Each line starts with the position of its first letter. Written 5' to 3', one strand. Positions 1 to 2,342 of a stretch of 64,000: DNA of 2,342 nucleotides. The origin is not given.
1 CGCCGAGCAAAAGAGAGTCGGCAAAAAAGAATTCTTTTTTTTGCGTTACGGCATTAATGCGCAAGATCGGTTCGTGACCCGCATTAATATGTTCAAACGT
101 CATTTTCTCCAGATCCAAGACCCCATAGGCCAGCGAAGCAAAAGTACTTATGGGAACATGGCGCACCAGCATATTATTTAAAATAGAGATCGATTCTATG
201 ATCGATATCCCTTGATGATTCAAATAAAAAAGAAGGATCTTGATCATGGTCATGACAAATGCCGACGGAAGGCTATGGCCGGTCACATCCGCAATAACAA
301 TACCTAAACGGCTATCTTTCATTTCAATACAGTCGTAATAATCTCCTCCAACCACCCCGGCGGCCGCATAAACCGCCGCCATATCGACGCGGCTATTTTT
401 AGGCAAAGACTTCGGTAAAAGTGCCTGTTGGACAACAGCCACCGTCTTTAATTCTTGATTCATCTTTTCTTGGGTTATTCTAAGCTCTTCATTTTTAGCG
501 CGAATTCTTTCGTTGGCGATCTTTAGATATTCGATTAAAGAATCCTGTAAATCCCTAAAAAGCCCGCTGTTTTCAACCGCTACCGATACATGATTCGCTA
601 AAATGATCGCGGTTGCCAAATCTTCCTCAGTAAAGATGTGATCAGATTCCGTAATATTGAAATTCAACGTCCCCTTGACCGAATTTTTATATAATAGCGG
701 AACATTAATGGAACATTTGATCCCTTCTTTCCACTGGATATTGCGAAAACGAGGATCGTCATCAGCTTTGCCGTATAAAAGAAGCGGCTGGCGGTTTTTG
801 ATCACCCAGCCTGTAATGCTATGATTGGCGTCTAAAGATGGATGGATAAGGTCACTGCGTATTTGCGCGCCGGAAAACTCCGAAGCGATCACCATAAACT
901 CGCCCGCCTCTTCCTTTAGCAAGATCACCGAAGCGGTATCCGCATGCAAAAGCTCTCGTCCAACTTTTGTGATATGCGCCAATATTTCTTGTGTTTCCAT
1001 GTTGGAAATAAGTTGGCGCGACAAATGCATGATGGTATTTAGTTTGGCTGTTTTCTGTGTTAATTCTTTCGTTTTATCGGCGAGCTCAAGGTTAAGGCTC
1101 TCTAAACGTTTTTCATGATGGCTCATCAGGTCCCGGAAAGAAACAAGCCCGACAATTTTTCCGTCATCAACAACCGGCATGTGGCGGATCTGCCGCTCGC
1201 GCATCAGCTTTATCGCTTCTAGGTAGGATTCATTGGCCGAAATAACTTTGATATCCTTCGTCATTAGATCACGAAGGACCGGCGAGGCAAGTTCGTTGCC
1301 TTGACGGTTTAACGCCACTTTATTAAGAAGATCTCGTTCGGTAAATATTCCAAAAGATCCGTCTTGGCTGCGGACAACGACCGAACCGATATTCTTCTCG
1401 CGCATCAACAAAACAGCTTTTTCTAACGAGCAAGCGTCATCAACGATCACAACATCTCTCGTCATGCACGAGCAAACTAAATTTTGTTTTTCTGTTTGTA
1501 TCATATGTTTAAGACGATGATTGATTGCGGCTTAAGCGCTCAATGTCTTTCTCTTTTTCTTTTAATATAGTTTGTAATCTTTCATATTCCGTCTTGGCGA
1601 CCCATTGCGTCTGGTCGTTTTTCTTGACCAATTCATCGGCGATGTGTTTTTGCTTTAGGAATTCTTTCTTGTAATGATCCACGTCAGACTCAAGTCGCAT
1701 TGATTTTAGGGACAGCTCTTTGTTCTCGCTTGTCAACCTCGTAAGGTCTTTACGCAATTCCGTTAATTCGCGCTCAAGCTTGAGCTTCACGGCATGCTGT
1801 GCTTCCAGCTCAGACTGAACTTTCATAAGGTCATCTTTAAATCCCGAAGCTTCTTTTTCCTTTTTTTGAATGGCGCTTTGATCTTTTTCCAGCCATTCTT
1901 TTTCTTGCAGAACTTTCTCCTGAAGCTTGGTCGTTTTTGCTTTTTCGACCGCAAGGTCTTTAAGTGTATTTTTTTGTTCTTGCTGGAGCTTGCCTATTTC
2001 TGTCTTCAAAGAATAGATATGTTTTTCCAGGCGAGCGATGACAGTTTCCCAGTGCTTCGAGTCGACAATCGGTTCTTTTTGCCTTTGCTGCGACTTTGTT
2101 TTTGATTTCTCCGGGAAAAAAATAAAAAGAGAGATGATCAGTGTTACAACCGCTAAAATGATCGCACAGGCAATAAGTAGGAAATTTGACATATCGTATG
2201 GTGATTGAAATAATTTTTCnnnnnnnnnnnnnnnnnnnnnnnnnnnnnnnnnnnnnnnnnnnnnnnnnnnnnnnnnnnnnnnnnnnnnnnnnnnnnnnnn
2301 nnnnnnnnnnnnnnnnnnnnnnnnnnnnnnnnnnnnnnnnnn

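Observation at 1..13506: Phosphorelay components (hybrid HK, Hpt, REC/pseudo-REC) and a CBS-GAF-PP2C phosphatase interleaved with the TMTC-like genes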

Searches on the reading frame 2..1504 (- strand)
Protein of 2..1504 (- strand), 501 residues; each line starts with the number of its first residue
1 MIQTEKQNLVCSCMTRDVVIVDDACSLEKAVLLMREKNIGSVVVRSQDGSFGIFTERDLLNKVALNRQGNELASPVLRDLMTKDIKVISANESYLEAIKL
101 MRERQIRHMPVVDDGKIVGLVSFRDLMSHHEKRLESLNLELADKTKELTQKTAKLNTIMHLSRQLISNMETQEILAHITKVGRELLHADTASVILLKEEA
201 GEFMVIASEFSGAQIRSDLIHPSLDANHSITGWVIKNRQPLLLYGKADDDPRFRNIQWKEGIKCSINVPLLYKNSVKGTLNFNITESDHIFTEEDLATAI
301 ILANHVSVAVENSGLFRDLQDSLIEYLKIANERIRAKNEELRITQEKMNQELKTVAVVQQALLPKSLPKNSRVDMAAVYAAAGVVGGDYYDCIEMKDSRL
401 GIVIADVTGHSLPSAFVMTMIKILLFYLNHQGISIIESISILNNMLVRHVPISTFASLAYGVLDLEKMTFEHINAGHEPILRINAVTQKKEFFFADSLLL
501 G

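Call 6: search_protein_families(library=pfam, proteins=[window:2-1504:-], max_evalue=0.01)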
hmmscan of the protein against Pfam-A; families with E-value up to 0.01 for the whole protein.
window:2-1504:- (501 aa): 5 families
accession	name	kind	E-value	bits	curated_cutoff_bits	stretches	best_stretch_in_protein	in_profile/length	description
PF00571.33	CBS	-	1.1e-25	90.2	24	2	78-129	2-54/57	CBS domain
PF07228.17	SpoIIE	-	1.1e-18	68.3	25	1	397-501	2-106/192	Stage II sporulation protein E (SpoIIE)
PF13185.12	GAF_2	-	2e-16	60.9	28.6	1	170-311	3-136/136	GAF domain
PF01590.32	GAF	-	2.4e-15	57.7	22.4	1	171-310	2-133/133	GAF domain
PF13492.12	GAF_3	-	5e-07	30.6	27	1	172-312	3-129/129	GAF domain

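Call 8: search_protein_families(library=ncbifam, proteins=[window:2-1504:-], max_evalue=0.01)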
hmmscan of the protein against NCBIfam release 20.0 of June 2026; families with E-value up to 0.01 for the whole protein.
window:2-1504:- (501 aa): 26 families (the best 25 are shown)
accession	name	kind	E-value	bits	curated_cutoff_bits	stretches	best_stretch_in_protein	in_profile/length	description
NF041552.1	TF_PrdR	equivalog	1.4e-14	53.4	795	1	5-143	3-138/577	sigma-54 dependent transcriptional regulator PrdR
TIGR00393.1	kpsF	subfamily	1.2e-10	41.5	203.7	1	15-121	163-267/268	KpsF/GutQ family sugar-phosphate isomerase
NF011447.0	PRK14869.2-3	equivalog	5.5e-10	38.4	522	2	78-132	71-126/540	putative manganese-dependent inorganic diphosphatase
TIGR01302.1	IMP_dehydrog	equivalog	5.1e-08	32.2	481.5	1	13-133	85-203/450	IMP dehydrogenase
NF045505.1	RR_RssB_Pseudo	equivalog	6.7e-08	32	700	1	327-480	127-291/394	two-component system response regulator RssB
NF008141.0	PRK10892.1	equivalog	1e-07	31.6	505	1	16-127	214-323/328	arabinose-5-phosphate isomerase KdsD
NF011442.0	PRK14869.1-4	equivalog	1.2e-07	30.6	400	1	74-142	69-138/543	putative manganese-dependent inorganic diphosphatase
NF011443.0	PRK14869.1-5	equivalog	1.5e-07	30.2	335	1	77-148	71-148/546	putative manganese-dependent inorganic diphosphatase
NF038263.1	prot_phos_SiaA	equivalog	3e-07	29.4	700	1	334-422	397-484/658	biofilm regulation protein phosphatase SiaA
NF053603.1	HhpR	exception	3.4e-07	29.7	520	1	78-133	4-62/282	CBS domain-containing high hydrostatic pressure regulator HhpR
TIGR01817.1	nifA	equivalog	4.4e-07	29.1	528.85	1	154-349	3-195/534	nif-specific transcriptional activator NifA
NF053704.1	TransRegCcpNBacil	equivalog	4.9e-07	29.3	260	1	10-114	77-180/208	transcriptional regulator CcpN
NF011440.0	PRK14869.1-2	equivalog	3.2e-06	26.1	746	1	77-179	69-175/541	putative manganese-dependent inorganic diphosphatase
NF011449.0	PRK14869.2-5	equivalog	6.2e-06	25.5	411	1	78-161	70-156/451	putative manganese-dependent inorganic diphosphatase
NF008581.0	PRK11543.1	equivalog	1.2e-05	24.5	481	1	14-127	203-316/321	arabinose-5-phosphate isomerase GutQ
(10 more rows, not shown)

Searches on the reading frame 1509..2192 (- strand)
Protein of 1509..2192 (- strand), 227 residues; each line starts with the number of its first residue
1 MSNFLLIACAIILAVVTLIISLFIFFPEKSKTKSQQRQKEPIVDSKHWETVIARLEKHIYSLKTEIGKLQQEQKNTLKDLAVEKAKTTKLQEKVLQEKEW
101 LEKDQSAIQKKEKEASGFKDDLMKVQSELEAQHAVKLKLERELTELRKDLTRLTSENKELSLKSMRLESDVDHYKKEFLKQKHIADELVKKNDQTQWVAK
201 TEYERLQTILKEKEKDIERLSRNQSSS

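Call 6: search_protein_families(library=pfam, proteins=[window:1509-2192:-], max_evalue=0.01)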
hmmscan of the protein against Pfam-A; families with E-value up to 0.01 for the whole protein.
window:1509-2192:- (227 aa): 1 family
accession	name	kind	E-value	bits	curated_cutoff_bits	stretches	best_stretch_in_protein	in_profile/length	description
PF06143.16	Baculo_11_kDa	-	0.0092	16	28.4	0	2-39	34-72/84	Baculovirus 11 kDa family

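Call 8: search_protein_families(library=ncbifam, proteins=[window:1509-2192:-], max_evalue=0.01)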
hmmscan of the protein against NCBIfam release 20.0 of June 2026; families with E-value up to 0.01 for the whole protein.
window:1509-2192:- (227 aa): 4 families
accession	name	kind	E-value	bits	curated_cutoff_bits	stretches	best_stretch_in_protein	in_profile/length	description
TIGR03319.1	RNase_Y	equivalog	0.00053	18.6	454.35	1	9-182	3-172/514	ribonuclease Y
TIGR02168.1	SMC_prok_B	equivalog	0.0014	16.4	567.35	1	38-222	730-917/1181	chromosome segregation protein SMC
NF041042.1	FslE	exception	0.0037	15.8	800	1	13-91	8-82/505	rhizoferrin import outer membrane protein FslE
TIGR04561.1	membra_charge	hypoth_equivalog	0.0073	16.5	30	1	11-64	22-76/82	TIGR04561 family membrane protein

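Call 20: search_protein_families(library=pfam, proteins=[window:1509-2192:-], max_evalue=10)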
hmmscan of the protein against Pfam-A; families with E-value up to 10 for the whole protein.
window:1509-2192:- (227 aa): 11 families
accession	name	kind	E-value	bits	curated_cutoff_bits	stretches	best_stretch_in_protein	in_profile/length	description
PF06143.16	Baculo_11_kDa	-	0.0092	16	28.4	1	2-39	34-72/84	Baculovirus 11 kDa family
PF14362.11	DUF4407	-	0.11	12.2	31.3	1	9-197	88-261/297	Domain of unknown function (DUF4407)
PF00038.26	Filament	-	0.46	10.5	40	0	30-217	34-212/313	Intermediate filament protein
PF25541.1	TBCA_PH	-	2.1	8.5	27.8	2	133-210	63-136/139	PH domain-containing proteins, TBCA domain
PF24319.2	DUF7491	-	4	8.2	30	1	108-177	16-85/90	Coiled-coil region of unknown function (DUF7491)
PF06785.16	UPF0242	-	7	7.1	33.5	0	98-221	62-177/194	Uncharacterised protein family (UPF0242) N-terminus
PF24014.1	DUF7328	-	7.3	7.4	27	0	87-113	25-50/60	Family of unknown function (DUF7328)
PF23959.1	DUF7288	-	8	7.2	27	0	7-39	11-43/184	Family of unknown function (DUF7288)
PF24922.1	ACBP4_C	-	8.1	7.2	31.2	1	83-162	8-87/105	Acyl-CoA-binding domain-containing protein 4-6, C-terminal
PF13965.12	SID-1_RNA_chan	-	8.3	5.2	28.7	1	6-111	119-211/594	dsRNA-gated channel SID-1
PF20711.2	DUF6825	-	8.8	7.3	27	1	49-147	16-89/105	Family of unknown function (DUF6825)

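Call 68: find_homologous_proteins(query=window:1509-2192:-, max_evalue=0.001)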
Query window:1509-2192:- (227 aa): 4 proteins with E <= 0.001 among 920 candidates.
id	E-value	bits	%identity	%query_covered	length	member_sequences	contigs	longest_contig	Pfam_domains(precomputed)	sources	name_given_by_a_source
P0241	1.9e-131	454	100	100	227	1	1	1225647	-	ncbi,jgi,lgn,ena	ncbi:MAG: hypothetical protein WC676_00755 [Candidatus Omnitrophota bacterium]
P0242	2.8e-50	189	43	90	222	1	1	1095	-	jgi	jgi:chromosome segregation ATPase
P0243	1.4e-31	128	41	71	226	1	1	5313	-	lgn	-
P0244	2.4e-17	81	28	98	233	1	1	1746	-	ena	-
